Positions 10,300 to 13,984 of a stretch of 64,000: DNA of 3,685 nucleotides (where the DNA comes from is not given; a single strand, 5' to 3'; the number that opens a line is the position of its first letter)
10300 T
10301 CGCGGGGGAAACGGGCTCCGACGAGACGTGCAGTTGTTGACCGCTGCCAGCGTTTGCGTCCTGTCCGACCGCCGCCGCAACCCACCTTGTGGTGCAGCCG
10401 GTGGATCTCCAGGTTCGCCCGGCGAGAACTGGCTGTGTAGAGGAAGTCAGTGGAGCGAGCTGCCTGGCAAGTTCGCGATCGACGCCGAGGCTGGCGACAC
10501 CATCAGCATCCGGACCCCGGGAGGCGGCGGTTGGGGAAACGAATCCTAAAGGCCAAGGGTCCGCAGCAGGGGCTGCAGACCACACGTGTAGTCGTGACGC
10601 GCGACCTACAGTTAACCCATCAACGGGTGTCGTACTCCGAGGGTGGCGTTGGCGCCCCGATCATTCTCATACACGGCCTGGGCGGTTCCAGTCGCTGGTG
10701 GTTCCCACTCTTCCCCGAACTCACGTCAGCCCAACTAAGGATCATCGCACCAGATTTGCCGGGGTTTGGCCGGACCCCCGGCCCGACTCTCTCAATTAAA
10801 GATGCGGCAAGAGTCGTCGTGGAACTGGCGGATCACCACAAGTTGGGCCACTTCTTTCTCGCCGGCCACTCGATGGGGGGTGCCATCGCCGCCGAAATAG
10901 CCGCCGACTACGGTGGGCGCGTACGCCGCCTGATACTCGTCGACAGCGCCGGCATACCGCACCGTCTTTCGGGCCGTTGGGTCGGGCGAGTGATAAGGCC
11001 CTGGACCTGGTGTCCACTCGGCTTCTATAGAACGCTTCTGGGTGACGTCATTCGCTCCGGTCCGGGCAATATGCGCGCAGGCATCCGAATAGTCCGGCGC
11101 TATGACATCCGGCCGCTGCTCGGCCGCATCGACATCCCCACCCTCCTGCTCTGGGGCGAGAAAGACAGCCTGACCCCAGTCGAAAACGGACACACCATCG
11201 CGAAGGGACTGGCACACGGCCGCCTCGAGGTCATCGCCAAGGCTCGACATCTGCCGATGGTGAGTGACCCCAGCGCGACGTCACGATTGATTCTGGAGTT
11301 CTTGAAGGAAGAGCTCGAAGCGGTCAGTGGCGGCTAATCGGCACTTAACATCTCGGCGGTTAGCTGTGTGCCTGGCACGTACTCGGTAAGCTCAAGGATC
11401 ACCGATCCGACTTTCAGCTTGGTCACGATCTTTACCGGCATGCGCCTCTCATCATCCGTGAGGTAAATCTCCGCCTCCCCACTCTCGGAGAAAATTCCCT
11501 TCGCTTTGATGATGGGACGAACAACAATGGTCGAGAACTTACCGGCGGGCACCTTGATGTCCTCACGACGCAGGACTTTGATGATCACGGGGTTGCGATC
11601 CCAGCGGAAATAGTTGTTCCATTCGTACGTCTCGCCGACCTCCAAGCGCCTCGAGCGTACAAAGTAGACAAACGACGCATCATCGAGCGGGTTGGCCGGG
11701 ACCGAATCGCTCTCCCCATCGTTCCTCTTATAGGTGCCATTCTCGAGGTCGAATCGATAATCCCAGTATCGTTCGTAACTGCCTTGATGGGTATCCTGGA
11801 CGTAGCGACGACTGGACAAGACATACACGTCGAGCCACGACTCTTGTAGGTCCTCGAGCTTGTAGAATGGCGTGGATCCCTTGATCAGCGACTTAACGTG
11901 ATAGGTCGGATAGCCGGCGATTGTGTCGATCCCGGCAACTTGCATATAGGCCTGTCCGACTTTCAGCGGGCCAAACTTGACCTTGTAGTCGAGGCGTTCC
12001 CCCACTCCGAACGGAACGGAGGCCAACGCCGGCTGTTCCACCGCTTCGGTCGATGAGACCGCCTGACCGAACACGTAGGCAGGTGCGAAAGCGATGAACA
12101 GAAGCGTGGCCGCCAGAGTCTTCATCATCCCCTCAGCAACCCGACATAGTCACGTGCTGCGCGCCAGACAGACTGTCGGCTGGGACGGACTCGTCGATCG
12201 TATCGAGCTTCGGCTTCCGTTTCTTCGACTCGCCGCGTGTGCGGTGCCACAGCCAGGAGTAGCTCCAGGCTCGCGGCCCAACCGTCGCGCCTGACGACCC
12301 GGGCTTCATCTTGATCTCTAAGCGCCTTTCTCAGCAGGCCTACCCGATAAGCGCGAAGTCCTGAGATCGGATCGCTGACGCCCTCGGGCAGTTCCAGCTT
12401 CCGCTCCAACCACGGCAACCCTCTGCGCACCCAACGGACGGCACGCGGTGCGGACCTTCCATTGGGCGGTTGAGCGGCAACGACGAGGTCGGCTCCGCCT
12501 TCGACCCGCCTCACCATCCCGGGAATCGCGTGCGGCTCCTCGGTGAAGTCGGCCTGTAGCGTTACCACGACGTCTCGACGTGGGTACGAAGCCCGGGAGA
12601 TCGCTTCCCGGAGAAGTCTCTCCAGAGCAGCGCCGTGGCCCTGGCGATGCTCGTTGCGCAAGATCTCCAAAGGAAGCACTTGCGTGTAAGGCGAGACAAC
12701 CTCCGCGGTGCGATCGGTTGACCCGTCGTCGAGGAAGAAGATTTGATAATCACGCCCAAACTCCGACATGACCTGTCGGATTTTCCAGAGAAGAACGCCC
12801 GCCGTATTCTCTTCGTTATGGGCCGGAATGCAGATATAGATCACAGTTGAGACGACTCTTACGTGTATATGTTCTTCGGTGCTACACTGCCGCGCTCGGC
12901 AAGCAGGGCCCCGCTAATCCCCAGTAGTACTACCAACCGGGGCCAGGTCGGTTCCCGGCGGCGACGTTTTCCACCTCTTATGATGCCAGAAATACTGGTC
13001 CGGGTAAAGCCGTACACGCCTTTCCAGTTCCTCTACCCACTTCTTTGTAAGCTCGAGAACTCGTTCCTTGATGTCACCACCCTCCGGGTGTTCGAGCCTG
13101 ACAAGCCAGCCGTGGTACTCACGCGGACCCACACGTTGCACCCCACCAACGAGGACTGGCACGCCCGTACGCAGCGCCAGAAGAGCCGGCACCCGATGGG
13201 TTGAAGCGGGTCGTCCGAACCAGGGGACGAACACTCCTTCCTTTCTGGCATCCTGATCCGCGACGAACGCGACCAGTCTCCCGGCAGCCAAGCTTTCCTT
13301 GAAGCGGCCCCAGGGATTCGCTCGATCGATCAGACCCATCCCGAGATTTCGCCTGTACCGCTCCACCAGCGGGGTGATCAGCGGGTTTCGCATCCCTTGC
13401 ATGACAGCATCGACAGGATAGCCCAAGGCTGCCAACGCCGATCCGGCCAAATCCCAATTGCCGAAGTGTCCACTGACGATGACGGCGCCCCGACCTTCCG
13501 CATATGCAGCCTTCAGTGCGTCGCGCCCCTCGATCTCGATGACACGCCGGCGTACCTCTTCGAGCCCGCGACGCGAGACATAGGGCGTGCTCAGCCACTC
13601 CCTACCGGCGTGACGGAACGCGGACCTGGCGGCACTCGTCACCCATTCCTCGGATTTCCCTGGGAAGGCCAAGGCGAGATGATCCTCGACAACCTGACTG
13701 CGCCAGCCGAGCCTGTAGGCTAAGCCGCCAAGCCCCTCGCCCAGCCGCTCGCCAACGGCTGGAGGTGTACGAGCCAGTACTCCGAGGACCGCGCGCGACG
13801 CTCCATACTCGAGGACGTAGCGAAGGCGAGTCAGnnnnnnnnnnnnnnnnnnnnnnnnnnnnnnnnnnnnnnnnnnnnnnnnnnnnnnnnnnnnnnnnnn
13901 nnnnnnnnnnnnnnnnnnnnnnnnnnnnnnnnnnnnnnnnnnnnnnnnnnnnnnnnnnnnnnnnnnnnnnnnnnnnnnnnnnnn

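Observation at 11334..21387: Eight co-directional, overlapping envelope genes linking a GWxTD/TPR protein, a PorX-like regulator and a lipid A-type export/acylation module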

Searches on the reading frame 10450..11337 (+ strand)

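Call 11: search_protein_families(library=pfam, proteins=[window:10450-11337:+], max_evalue=0.001)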
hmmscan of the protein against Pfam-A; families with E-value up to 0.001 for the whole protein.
window:10450-11337:+ (295 aa): 5 families
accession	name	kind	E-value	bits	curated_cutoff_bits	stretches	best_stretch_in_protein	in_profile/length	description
PF00561.26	Abhydrolase_1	-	1.4e-31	110.5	25.8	2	70-166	2-102/245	alpha/beta hydrolase fold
PF12697.13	Abhydrolase_6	-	8.2e-24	85.9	26.3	1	71-277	1-214/217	Alpha/beta hydrolase family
PF12146.15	Hydrolase_4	-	3.7e-21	76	27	1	70-171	6-114/239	Serine aminopeptidase, S33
PF00975.26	Thioesterase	-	6.3e-08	33.6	26.4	1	70-166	2-102/226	Thioesterase domain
PF12695.13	Abhydrolase_5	-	2e-05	24.9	27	1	126-166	50-89/164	Alpha/beta hydrolase family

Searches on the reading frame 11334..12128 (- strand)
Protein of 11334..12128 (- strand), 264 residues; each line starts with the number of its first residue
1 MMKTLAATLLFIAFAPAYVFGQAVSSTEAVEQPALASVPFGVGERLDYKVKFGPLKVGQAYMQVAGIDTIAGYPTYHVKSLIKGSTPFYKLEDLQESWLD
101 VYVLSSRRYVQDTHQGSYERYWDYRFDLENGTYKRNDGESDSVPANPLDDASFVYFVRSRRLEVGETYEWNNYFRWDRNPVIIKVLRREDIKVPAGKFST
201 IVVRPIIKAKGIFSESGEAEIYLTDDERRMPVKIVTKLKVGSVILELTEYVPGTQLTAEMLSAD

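Call 7: search_protein_families(library=pfam, proteins=[window:11334-12128:-], max_evalue=0.01)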
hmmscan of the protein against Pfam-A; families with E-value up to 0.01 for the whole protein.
window:11334-12128:- (264 aa): 1 family
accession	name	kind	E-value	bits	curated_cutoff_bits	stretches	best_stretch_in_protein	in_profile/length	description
PF11306.15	DUF3108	-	3.4e-32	112.4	26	1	47-248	1-209/209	Protein of unknown function (DUF3108)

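Call 8: search_protein_families(library=ncbifam, proteins=[window:11334-12128:-], max_evalue=0.01)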
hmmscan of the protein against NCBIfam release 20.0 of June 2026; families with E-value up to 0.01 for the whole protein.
window:11334-12128:- (264 aa): 0 families

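Call 32: search_solved_structures(query=window:11337-12128:-, max_evalue=1)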
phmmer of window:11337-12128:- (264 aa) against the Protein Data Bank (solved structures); distinct sequences matched with E-value up to 1: 0.

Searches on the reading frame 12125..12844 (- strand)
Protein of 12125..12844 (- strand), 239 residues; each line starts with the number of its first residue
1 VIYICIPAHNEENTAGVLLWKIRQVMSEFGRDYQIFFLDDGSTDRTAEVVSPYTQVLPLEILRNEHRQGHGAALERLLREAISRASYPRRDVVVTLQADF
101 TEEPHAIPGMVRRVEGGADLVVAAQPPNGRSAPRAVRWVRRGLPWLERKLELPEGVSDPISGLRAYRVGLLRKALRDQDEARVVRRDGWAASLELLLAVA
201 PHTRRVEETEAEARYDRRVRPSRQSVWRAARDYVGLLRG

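Call 7: search_protein_families(library=pfam, proteins=[window:12125-12844:-], max_evalue=0.01)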
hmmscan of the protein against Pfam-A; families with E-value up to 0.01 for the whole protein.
window:12125-12844:- (239 aa): 1 family
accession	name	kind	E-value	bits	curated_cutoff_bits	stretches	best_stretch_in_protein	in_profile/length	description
PF00535.33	Glycos_transf_2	-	7.2e-21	75.3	23.3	1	4-173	2-166/168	Glycosyl transferase family 2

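Call 8: search_protein_families(library=ncbifam, proteins=[window:12125-12844:-], max_evalue=0.01)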
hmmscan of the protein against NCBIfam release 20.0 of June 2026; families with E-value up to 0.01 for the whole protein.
window:12125-12844:- (239 aa): 12 families
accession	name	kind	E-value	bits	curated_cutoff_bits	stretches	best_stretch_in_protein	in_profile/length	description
NF007986.1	PRK10714.1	equivalog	2.3e-10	40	529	1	3-125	9-126/316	undecaprenyl-phosphate 4-deoxy-4-formamido-L-arabinose transferase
TIGR03937.1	PgaC_IcaA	equivalog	3.9e-07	29.4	422.3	1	2-119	47-155/407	poly-beta-1,6-N-acetyl-D-glucosamine synthase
NF041391.1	DPhHxTase_Halo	equivalog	3.9e-07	29.3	375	1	8-173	3-152/213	dolichyl-phosphate hexose transferase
NF058614.1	PPMAGASynPpgS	equivalog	7.1e-07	28.9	370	1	2-215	2-198/226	polyprenyl-phospho-N-acetylgalactosaminyl synthase PpgS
NF010496.0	PRK13915.1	equivalog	1.6e-06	27.4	262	1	2-111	33-139/307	glucosyl-3-phosphoglycerate synthase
NF047588.1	GlcsyltransPgfSStrep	equivalog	6.1e-06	25.7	500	1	3-131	4-127/308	glycosyltransferase PgfS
NF053846.1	glyco_with_XrtP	equivalog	0.00019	20.3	520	1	6-113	47-157/440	XrtP-associated glycosyltransferase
NF041875.1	EPS_EpsD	equivalog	0.00024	20.6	370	1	5-143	4-136/325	exopolysaccharide biosynthesis glycosyltransferase EpsD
NF038302.1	EPS_HpsE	equivalog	0.00036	19.6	300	1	4-83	5-87/307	hormogonium polysaccharide biosynthesis glycosyltransferase HpsE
TIGR04182.1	glyco_TIGR04182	equivalog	0.001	18.5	325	1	3-124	3-108/293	S-layer glycoprotein N-glycosyltransferase AglJ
TIGR04283.1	glyco_like_mftF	equivalog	0.0012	18.5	182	1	4-54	3-50/221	TIGR04283 family arsenosugar biosynthesis glycosyltransferase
NF053739.1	GlytfEpsEBac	equivalog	0.0012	17.8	450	1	21-82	19-82/265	glycosyltransferase EpsE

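Call 73: search_solved_structures(query=window:12128-12844:-, max_evalue=0.00001)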
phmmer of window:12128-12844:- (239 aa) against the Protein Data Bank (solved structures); distinct sequences matched with E-value up to 0.00001: 4.
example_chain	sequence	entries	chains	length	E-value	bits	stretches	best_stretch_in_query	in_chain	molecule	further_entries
5mlz_A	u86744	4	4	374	3.9e-10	43.1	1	3-168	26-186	Dolichol monophosphate mannose synthase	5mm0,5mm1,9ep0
9hwj_A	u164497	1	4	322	8.3e-09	38.8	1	3-125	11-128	Undecaprenyl-phosphate 4-deoxy-4-formamido-L-arabinose transferase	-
9bhc_C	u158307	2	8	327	2.2e-08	37.5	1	3-125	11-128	Undecaprenyl-phosphate 4-deoxy-4-formamido-L-arabinose transferase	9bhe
8vxh_A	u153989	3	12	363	2.8e-08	37.1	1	3-125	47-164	Undecaprenyl-phosphate 4-deoxy-4-formamido-L-arabinose transferase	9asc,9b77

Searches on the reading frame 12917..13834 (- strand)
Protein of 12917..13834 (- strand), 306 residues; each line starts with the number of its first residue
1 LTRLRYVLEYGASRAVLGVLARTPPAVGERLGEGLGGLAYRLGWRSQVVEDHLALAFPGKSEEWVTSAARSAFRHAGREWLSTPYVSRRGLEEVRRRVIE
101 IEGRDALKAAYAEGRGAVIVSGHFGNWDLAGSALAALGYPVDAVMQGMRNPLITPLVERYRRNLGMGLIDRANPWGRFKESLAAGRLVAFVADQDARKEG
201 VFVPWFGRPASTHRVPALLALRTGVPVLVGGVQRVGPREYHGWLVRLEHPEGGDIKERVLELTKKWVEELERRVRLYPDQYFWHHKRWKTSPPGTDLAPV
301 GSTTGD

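Call 7: search_protein_families(library=pfam, proteins=[window:12917-13834:-], max_evalue=0.01)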
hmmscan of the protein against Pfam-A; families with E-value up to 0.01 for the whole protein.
window:12917-13834:- (306 aa): 1 family
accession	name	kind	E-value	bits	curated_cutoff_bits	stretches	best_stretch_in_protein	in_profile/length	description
PF03279.18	Lip_A_acyltrans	-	3.3e-42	145.1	22.3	1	12-290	18-295/295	Bacterial lipid A biosynthesis acyltransferase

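Call 8: search_protein_families(library=ncbifam, proteins=[window:12917-13834:-], max_evalue=0.01)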
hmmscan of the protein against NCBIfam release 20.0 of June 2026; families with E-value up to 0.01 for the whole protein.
window:12917-13834:- (306 aa): 17 families
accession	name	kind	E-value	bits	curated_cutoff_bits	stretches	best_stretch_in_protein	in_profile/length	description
NF006487.0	PRK08905.1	equivalog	5.2e-31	107.8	281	1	15-298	5-282/290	lysophospholipid acyltransferase family protein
NF005919.0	PRK07920.1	equivalog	3.7e-30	105.1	209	1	47-284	50-287/311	phosphatidylinositol mannoside acyltransferase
TIGR02207.1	lipid_A_htrB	subfamily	6.6e-30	104.5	297.8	1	15-295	20-299/303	LpxL/LpxP family Kdo(2)-lipid IV(A) lauroyl/palmitoleoyl acyltransferase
NF005399.0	PRK06946.1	subfamily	5.6e-29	101.3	343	1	14-295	11-290/294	lipid A biosynthesis lauroyl acyltransferase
NF006437.0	PRK08733.1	equivalog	1.5e-27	96.5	540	1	16-294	27-300/306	LpxL/LpxP family Kdo(2)-lipid IV(A) lauroyl/palmitoleoyl acyltransferase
NF006270.0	PRK08419.1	equivalog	6.2e-25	88.1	248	1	19-290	16-290/298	lipid A biosynthesis lauroyl acyltransferase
NF005340.0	PRK06860.1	subfamily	3.5e-23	82.2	398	1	16-295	27-304/309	lipid A biosynthesis lauroyl acyltransferase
NF005120.0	PRK06553.1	equivalog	7.2e-23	81.4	273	1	14-289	28-307/308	lipid A biosynthesis lauroyl acyltransferase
NF004191.0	PRK05646.1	equivalog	3.7e-22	78.9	491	1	18-295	26-302/310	lipid A biosynthesis lauroyl acyltransferase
NF006438.0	PRK08734.1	equivalog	6.2e-20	71.4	363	1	29-296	26-293/305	lauroyl acyltransferase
NF005952.0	PRK08025.1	equivalog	1.4e-18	67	517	1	5-295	15-301/306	kdo(2)-lipid IV(A) palmitoleoyltransferase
NF004190.0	PRK05645.1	equivalog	1.4e-17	63.8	377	1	16-295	12-291/295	lysophospholipid acyltransferase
NF004569.0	PRK05906.1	equivalog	1.4e-17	63.6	439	1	112-289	137-313/454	lipid A biosynthesis lauroyl acyltransferase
TIGR02208.1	lipid_A_msbB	equivalog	1.5e-16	60.5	336.05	1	16-295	23-301/305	lauroyl-Kdo(2)-lipid IV(A) myristoyltransferase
NF006507.0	PRK08943.1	subfamily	3.8e-16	59.1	337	1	16-295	33-311/322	lipid A biosynthesis (KDO)2-(lauroyl)-lipid IVA acyltransferase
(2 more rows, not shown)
